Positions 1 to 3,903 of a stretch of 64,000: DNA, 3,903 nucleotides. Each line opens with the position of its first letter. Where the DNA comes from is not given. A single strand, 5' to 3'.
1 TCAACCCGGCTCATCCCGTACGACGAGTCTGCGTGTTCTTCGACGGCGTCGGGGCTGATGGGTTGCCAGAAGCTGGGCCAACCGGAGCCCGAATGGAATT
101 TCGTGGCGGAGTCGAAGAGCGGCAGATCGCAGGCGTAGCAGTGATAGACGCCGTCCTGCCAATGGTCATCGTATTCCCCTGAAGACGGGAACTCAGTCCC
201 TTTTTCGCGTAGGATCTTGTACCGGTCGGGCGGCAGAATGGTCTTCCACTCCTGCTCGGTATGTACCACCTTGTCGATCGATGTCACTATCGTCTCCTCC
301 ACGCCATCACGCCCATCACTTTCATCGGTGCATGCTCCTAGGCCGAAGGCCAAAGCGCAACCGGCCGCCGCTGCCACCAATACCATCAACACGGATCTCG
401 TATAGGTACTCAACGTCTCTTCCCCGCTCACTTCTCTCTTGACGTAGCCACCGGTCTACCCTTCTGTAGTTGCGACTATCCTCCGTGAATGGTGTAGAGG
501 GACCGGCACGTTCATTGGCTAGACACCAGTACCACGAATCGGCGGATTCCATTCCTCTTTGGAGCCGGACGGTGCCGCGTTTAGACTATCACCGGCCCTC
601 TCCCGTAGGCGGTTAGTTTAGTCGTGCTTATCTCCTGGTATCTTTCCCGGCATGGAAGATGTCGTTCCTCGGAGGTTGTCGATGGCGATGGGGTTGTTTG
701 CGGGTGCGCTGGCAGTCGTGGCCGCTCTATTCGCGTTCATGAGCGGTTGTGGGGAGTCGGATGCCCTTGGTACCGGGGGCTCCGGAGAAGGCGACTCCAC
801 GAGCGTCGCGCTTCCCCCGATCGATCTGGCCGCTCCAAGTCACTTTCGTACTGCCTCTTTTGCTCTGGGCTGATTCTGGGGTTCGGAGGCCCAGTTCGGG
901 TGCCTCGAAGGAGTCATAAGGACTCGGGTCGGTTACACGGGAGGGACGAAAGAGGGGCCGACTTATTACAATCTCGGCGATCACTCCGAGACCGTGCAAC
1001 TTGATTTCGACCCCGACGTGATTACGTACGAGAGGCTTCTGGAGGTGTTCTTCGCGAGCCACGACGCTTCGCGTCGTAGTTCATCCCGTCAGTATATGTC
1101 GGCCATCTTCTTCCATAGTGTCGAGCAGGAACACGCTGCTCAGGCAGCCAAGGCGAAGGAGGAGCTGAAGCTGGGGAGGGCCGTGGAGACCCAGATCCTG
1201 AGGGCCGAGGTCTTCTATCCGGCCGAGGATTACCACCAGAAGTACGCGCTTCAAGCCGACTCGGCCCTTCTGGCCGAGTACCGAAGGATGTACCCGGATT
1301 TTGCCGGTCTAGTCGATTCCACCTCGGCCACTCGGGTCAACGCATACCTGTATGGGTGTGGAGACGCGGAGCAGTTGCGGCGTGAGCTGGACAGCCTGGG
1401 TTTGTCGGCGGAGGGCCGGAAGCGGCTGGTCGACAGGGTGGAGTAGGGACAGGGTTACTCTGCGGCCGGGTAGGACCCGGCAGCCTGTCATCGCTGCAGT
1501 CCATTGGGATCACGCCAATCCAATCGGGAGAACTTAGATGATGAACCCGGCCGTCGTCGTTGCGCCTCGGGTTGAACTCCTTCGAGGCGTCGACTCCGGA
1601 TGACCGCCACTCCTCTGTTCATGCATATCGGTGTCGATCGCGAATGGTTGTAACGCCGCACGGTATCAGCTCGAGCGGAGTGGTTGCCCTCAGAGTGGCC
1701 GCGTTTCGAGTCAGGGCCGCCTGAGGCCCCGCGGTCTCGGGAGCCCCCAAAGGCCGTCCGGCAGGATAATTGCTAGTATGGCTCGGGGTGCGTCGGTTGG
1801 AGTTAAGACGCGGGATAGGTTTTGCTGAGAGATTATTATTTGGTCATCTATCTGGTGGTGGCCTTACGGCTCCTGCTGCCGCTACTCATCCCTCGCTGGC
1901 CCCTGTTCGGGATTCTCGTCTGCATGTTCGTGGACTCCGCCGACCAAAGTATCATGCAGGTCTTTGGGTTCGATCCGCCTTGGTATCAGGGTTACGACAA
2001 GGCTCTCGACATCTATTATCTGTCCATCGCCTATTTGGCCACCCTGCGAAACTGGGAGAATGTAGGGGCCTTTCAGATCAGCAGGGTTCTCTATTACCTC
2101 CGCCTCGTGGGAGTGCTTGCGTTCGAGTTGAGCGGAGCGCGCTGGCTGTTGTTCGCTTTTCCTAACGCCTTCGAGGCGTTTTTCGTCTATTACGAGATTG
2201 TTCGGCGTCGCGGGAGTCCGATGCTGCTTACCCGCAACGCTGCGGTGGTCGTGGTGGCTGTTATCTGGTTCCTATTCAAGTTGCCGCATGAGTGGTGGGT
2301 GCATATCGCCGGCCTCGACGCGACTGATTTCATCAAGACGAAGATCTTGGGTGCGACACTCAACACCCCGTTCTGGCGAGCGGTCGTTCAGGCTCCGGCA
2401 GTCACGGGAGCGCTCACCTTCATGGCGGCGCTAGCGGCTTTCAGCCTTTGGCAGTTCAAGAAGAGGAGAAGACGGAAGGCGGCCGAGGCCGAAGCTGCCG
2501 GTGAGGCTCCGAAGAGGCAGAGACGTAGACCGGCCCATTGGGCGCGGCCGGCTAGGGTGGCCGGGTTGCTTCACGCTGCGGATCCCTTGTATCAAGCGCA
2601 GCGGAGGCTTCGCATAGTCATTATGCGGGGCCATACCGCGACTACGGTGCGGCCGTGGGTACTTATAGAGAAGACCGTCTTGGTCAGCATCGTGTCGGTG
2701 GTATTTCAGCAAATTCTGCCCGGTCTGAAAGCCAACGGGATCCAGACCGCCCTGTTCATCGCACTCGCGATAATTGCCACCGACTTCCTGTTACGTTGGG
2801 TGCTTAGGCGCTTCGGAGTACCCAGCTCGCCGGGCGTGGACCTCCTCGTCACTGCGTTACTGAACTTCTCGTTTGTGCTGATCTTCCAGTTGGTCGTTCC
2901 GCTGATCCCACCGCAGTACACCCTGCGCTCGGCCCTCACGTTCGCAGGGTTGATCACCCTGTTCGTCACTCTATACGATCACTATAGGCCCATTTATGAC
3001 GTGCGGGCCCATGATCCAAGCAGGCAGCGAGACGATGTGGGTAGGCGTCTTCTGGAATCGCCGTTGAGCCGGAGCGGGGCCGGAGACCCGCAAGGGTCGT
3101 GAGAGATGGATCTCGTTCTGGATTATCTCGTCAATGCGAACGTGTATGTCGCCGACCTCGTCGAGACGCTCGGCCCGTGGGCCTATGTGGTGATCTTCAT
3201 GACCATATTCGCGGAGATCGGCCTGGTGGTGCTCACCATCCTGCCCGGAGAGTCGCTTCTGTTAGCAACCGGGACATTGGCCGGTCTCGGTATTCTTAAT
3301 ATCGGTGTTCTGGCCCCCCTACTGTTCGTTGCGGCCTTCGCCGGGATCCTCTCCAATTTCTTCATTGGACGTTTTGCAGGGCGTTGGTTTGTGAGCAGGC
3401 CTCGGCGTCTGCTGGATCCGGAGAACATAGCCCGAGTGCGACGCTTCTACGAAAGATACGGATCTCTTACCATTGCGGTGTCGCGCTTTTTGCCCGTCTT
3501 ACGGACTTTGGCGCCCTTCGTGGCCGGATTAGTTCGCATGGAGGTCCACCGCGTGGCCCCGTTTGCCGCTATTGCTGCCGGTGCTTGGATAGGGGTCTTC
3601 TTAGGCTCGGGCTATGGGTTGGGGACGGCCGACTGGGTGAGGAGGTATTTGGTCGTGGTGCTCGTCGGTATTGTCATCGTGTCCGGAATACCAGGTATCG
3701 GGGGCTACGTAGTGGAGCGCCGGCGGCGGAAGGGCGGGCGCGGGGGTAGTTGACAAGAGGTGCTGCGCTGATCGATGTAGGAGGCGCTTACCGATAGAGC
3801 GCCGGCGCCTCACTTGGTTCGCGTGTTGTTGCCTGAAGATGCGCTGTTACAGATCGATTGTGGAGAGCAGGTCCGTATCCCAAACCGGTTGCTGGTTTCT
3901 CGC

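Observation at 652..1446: MsrA with TGA at the catalytic-Cys codon plus a SECIS-like hairpin: candidate exported selenoprotein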

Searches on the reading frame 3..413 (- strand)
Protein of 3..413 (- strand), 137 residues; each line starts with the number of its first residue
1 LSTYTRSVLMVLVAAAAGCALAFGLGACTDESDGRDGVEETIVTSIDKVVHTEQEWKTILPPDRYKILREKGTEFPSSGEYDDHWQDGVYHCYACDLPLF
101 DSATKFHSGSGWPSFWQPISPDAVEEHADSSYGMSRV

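Call 36: search_protein_families(library=ncbifam, proteins=[window:3-413:-], max_evalue=0.001)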
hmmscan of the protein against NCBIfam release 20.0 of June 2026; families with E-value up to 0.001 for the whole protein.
seq(137 aa): 4 families
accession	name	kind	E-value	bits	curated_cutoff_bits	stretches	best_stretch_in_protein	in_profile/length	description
TIGR00357.1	TIGR00357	equivalog_domain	9.5e-28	96.9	113.05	1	52-137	3-88/134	peptide-methionine (R)-S-oxide reductase MsrB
NF010625.0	PRK14018.1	equivalog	7.8e-21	74.2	522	1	51-137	380-466/521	bifunctional peptide-methionine (S)-S-oxide reductase MsrA/peptide-methionine (R)-S-oxide reductase MsrB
NF004042.0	PRK05550.1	equivalog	2.3e-20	72.9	330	1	56-130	7-81/293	bifunctional methionine sulfoxide reductase B/A protein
NF004036.0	PRK05508.1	equivalog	2.5e-17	62.8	179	1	61-130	7-75/121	methionine-R-sulfoxide reductase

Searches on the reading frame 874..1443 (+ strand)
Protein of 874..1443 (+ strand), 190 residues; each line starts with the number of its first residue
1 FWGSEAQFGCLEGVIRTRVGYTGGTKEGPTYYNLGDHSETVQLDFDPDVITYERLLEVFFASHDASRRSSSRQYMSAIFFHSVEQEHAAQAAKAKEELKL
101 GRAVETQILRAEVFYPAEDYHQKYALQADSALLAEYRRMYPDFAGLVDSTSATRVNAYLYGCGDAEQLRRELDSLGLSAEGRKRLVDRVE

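Call 14: find_related_loci(query=A1, collection=genome_contigs, flank=10000)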
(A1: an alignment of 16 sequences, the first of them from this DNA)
Query A1 (190 aa) in genome_contigs; peptide patterns used: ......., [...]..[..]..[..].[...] (x = any residue, [..] = any of these).
600 stretches matched a pattern (row limit reached: there are more); 571 encode a relative of the query (tblastn E <= 1e-3); the best 80 are kept; 80 distinct loci.
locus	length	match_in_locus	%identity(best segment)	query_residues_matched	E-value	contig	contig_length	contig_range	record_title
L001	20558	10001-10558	68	1-186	1e-83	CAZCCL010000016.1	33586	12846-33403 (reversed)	MAG TPA_asm: uncultured Gaiellales bacterium isolate SRP185410_co2_381 genome assembly, contig: NODE_1348_length_33586_c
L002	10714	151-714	68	1-188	1e-85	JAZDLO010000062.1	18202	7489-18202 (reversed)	MAG: bacterium isolate MEGAHIT-group-0.602 k141_3331427, whole genome shotgun sequence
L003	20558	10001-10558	60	1-186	5e-70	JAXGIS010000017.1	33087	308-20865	MAG: Thermoleophilia bacterium isolate AnMBR.bin144 bin144_17, whole genome shotgun sequence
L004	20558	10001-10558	55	1-186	5e-68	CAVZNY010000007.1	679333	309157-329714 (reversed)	MAG: uncultured delta proteobacterium isolate MFD02979.bin.2.8 genome assembly, contig: contig_14534, whole genome shotg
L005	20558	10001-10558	55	1-186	2e-67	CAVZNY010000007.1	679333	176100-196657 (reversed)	MAG: uncultured delta proteobacterium isolate MFD02979.bin.2.8 genome assembly, contig: contig_14534, whole genome shotg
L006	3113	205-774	54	1-190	2e-67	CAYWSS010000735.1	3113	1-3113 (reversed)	MAG TPA_asm: uncultured Caldilineaceae bacterium isolate binchicken_co275_173 genome assembly, contig: NODE_70363_length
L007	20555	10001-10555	59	1-185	8e-67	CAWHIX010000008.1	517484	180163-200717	MAG: uncultured Actinomycetes bacterium isolate MFD02979.bin.1.202 genome assembly, contig: contig_43859, whole genome s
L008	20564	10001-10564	53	1-188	6e-67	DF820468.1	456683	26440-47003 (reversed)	Bacterium UASB270 DNA, scaffold: UASB270_scaffold_6, whole genome shotgun sequence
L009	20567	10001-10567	53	1-189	9e-67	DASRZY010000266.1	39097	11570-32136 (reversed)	MAG TPA_asm: Syntrophales bacterium isolate SMAG_U15191 k141_3472348, whole genome shotgun sequence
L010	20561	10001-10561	55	1-187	4e-66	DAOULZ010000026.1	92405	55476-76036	MAG TPA_asm: Dehalococcoidales bacterium isolate W31_71 k127_262047, whole genome shotgun sequence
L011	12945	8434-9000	54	1-189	9e-65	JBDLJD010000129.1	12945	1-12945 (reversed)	MAG: Thermodesulfobacteriota bacterium isolate MAG075 MAG075_129, whole genome shotgun sequence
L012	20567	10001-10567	55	1-190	4e-64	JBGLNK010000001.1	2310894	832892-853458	MAG: Dehalococcoidia bacterium isolate PPR_0277 scaffold_42132, whole genome shotgun sequence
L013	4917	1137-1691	55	1-185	6e-64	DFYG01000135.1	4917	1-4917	MAG TPA_asm: Synergistaceae bacterium UBA4088 UBA4088_contig_51445, whole genome shotgun sequence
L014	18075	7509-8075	51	1-189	3e-64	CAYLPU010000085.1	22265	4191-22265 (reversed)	MAG TPA_asm: uncultured Anaerolineales bacterium isolate binchicken_co243_290 genome assembly, contig: NODE_1743_length_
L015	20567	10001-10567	52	1-189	2e-64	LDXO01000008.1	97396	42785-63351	MAG: Deltaproteobacteria bacterium CSP1-8 XU12_C0008, whole genome shotgun sequence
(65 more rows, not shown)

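Call 49: search_protein_families(library=pfam, alignment_id=A3, max_evalue=0.00001)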
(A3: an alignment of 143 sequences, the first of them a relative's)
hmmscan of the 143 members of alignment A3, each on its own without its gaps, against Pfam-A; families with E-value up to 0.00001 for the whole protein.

A. member 1, L001:7125-8723:+ (533 aa): 1 family
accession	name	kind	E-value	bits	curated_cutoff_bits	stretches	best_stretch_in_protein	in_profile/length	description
PF00571.33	CBS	-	5.4e-31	107.1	24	2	323-376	1-54/57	CBS domain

B. families by the number of members that match (of 143 scanned): 162 families (the first 25 are shown)
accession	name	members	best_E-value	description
PF00174.25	Oxidored_molyb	5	3.3e-55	Oxidoreductase molybdopterin binding domain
PF03404.22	Mo-co_dimer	4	5.6e-17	Mo-co oxidoreductase dimerisation domain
PF12831.13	FAD_oxidored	3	1.2e-86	FAD dependent oxidoreductase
PF00501.34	AMP-binding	3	1.5e-80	AMP-binding enzyme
PF12706.13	Lactamase_B_2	3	3.6e-34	Beta-lactamase superfamily domain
PF00571.33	CBS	3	5.4e-31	CBS domain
PF13193.12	AMP-binding_C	3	1e-20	AMP-binding enzyme C-terminal domain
PF13483.12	Lactamase_B_3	3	1.1e-09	Beta-lactamase superfamily domain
PF02867.20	Ribonuc_red_lgC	2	8.1e-135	Ribonucleotide reductase, barrel domain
PF01595.25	CNNM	2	1.3e-54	Cyclin M transmembrane N-terminal domain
PF00270.35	DEAD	2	5.6e-51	DEAD/DEAH box helicase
PF00005.33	ABC_tran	2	3e-41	ABC transporter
PF00582.32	Usp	2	1.5e-33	Universal stress protein family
PF00892.27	EamA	2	4e-33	EamA-like transporter family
PF00271.37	Helicase_C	2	1.3e-30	Helicase conserved C-terminal domain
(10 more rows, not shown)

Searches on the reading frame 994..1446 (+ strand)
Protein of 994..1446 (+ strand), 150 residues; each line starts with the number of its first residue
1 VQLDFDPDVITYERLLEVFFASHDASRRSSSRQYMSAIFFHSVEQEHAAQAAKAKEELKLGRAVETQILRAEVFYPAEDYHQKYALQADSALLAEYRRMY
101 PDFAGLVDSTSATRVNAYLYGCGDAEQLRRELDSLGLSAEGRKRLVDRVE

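Call 15: find_encoding_contigs(protein=window:994-1446:+, flank=10000, max_places=6)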
Protein window:994-1446:+ (150 aa): no gene with exactly this product is on record in the collection.

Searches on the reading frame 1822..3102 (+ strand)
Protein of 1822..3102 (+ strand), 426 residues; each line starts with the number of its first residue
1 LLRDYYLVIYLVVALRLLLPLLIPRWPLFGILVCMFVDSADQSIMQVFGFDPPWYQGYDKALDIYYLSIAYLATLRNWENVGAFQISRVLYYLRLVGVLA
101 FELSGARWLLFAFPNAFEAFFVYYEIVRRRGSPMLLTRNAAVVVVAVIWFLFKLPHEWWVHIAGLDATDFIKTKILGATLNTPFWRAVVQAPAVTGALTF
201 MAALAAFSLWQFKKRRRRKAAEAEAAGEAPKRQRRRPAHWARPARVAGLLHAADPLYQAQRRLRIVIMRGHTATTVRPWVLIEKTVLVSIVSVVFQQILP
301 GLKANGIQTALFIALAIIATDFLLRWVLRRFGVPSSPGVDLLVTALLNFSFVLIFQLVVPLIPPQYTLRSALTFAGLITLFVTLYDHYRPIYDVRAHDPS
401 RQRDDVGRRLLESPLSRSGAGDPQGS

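Call 36: search_protein_families(library=ncbifam, proteins=[window:1822-3102:+], max_evalue=0.001)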
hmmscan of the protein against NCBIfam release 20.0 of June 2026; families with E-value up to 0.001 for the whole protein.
window:1822-3102:+ (426 aa): 1 family
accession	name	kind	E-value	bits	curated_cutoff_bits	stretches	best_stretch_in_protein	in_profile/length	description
NF040674.1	CPBP_fam_MrtP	equivalog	0.00029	20.4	250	1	141-246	29-125/354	myxosortase MrtP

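Call 40: search_protein_families(library=pfam, proteins=[window:1822-3102:+], max_evalue=0.00001)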
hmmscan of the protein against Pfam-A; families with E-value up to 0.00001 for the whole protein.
window:1822-3102:+ (426 aa): 0 families

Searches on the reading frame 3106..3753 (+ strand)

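Call 36: search_protein_families(library=ncbifam, proteins=[window:3106-3753:+], max_evalue=0.001)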
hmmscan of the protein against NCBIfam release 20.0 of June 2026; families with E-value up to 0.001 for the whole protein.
window:3106-3753:+ (215 aa): 3 families
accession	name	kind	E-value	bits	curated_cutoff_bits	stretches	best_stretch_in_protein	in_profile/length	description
NF008102.0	PRK10847.1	equivalog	9.8e-42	143.2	236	1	3-207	6-213/219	DedA family protein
NF052605.1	UndecprPTUptAStph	equivalog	9.3e-13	48.6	300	1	20-162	7-152/197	undecaprenyl phosphate transporter UptA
NF052604.1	UndecprPTUtpABac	equivalog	2.5e-10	40.7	250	1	38-177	22-161/198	undecaprenyl phosphate transporter UptA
